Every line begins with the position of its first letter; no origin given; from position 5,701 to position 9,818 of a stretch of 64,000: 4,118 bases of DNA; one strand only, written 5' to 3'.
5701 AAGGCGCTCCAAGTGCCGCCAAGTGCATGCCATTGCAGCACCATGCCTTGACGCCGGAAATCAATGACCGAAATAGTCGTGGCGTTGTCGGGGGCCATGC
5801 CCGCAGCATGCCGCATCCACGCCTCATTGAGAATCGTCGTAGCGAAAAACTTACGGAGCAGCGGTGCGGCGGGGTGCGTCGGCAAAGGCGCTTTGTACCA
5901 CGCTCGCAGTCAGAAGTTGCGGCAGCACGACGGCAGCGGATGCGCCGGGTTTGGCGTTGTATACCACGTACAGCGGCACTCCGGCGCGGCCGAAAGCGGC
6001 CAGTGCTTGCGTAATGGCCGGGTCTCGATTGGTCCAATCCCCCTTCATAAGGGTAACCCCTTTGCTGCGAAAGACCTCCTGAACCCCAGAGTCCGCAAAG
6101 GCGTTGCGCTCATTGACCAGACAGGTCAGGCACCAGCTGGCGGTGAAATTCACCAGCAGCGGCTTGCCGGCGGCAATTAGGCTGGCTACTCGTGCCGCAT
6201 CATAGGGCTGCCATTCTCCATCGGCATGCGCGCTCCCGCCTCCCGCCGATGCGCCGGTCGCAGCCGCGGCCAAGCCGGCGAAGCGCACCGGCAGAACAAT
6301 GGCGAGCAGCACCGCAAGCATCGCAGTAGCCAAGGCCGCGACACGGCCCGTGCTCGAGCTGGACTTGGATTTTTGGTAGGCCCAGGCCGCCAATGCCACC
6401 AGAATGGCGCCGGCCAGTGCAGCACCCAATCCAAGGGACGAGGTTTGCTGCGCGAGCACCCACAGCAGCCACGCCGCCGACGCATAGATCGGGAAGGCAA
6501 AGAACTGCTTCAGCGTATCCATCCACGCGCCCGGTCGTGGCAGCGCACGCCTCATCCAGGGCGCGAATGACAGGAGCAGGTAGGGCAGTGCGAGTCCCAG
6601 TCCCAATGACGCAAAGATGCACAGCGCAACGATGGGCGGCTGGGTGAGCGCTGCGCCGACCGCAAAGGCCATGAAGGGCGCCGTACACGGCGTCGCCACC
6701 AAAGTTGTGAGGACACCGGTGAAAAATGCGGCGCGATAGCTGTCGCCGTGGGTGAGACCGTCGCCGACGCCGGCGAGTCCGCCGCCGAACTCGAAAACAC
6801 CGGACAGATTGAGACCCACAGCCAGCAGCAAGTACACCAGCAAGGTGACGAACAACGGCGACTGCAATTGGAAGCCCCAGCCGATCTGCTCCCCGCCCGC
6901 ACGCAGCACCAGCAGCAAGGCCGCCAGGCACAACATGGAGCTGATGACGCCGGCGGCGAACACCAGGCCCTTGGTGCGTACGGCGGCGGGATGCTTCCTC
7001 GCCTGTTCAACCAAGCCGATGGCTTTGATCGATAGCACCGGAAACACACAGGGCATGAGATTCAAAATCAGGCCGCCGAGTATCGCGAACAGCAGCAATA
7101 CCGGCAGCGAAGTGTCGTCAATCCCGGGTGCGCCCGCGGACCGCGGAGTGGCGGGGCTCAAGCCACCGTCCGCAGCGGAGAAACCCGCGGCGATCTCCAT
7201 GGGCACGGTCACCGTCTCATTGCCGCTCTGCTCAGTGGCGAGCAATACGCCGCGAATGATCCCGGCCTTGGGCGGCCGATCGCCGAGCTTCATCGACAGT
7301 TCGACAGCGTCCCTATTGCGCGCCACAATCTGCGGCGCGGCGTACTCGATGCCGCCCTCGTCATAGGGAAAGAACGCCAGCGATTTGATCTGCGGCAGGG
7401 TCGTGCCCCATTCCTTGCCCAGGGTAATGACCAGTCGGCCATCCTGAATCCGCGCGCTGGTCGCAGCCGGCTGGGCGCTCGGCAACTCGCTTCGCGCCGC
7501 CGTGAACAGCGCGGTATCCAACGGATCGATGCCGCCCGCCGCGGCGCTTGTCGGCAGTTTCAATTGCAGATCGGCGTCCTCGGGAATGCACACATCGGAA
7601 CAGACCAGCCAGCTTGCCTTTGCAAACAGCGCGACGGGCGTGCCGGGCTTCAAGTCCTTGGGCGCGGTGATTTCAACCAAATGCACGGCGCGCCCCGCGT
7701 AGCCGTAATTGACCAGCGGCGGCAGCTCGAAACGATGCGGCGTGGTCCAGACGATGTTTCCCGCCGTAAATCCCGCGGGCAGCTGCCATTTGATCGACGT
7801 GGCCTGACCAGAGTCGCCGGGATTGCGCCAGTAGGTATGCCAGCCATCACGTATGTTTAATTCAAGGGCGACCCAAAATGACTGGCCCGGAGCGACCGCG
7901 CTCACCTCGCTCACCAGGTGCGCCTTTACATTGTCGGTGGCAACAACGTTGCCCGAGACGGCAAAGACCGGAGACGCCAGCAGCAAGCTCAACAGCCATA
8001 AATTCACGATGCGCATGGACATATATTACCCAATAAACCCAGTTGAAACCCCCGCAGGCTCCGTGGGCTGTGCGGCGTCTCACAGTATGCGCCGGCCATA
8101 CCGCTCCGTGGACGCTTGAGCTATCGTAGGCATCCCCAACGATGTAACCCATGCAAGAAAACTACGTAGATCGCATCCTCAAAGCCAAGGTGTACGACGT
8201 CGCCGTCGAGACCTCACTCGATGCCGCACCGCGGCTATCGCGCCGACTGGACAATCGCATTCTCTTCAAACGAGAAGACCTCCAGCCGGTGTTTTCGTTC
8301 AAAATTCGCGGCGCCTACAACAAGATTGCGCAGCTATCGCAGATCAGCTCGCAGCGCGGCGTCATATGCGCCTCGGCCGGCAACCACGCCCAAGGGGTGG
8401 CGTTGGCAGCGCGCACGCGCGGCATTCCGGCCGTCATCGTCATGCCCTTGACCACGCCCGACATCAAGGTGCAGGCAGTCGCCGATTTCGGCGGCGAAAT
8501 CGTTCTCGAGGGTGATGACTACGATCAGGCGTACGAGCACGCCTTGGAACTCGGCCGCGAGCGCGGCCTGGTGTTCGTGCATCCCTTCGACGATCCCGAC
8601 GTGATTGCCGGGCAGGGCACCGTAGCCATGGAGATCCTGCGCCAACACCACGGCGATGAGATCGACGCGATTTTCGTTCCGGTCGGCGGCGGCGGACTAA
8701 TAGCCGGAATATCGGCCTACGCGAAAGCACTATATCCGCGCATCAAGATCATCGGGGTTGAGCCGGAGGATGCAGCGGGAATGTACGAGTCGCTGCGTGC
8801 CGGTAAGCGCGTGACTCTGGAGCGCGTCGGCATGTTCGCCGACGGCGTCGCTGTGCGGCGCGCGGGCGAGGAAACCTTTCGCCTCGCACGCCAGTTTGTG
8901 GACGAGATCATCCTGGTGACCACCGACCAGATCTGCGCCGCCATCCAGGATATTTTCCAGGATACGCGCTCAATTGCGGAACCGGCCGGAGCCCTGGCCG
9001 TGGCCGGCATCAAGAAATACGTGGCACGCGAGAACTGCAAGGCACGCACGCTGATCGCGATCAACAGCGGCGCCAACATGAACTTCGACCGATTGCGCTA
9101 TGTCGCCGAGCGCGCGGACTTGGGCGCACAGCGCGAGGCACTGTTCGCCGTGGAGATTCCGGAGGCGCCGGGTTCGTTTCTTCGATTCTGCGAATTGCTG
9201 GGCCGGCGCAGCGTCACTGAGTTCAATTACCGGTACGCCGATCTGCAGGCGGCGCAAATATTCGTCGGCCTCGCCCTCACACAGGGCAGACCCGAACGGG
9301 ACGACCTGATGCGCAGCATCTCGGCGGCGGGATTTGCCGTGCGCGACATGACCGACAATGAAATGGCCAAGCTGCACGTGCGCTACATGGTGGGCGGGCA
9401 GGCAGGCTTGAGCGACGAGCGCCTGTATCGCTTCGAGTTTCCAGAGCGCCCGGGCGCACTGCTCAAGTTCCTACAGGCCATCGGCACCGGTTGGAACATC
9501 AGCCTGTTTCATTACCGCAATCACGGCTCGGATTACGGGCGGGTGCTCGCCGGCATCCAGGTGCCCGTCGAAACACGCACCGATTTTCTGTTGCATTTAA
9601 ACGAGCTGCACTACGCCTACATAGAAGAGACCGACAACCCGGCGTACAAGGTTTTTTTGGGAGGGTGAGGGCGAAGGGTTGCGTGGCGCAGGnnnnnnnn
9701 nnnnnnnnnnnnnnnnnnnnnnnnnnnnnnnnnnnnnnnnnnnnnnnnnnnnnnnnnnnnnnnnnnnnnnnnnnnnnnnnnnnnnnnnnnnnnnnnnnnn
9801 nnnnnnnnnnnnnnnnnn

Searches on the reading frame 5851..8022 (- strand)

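Call 61: search_protein_families(library=pfam, max_evalue=0.00001, proteins=[window:5851-8022:-])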
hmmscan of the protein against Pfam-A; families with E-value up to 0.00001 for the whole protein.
window:5851-8022:- (723 aa): 3 families
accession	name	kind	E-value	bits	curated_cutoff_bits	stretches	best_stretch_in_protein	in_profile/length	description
PF11412.14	DsbD_N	-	2.4e-20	73.2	25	1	40-155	8-117/119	Thiol:disulfide interchange protein DsbD, N-terminal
PF13899.12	Thioredoxin_7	-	7.1e-18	65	27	1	604-690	2-83/83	Thioredoxin-like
PF02683.22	DsbD_TM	-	9.3e-16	58.2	27.1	1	310-520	5-215/219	Cytochrome C biogenesis protein transmembrane domain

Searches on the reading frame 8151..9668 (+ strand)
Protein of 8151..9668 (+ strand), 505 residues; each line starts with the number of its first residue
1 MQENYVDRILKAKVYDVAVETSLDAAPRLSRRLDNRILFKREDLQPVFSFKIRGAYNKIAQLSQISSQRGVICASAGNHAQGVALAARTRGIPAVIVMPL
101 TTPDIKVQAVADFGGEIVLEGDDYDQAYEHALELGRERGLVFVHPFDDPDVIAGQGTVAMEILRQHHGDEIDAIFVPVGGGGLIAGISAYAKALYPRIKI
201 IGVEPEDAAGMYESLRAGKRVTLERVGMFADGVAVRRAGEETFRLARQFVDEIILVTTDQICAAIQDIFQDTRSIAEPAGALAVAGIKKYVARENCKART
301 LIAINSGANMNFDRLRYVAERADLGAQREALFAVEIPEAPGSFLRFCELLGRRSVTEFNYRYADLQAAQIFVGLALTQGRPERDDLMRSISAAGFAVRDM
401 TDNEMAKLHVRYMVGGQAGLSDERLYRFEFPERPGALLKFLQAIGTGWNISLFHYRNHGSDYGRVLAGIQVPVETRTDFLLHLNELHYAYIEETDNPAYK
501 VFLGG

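Call 61: search_protein_families(library=pfam, max_evalue=0.00001, proteins=[window:8151-9668:+])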
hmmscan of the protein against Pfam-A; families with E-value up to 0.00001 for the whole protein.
window:8151-9668:+ (505 aa): 2 families
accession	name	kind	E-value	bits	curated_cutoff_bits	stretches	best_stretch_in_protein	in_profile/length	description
PF00291.31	PALP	-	9.1e-83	278.4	35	1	20-307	7-295/295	Pyridoxal-phosphate dependent enzyme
PF00585.24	Thr_dehydrat_C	-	2.5e-49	165.5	27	2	415-503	2-91/91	C-terminal regulatory domain of Threonine dehydratase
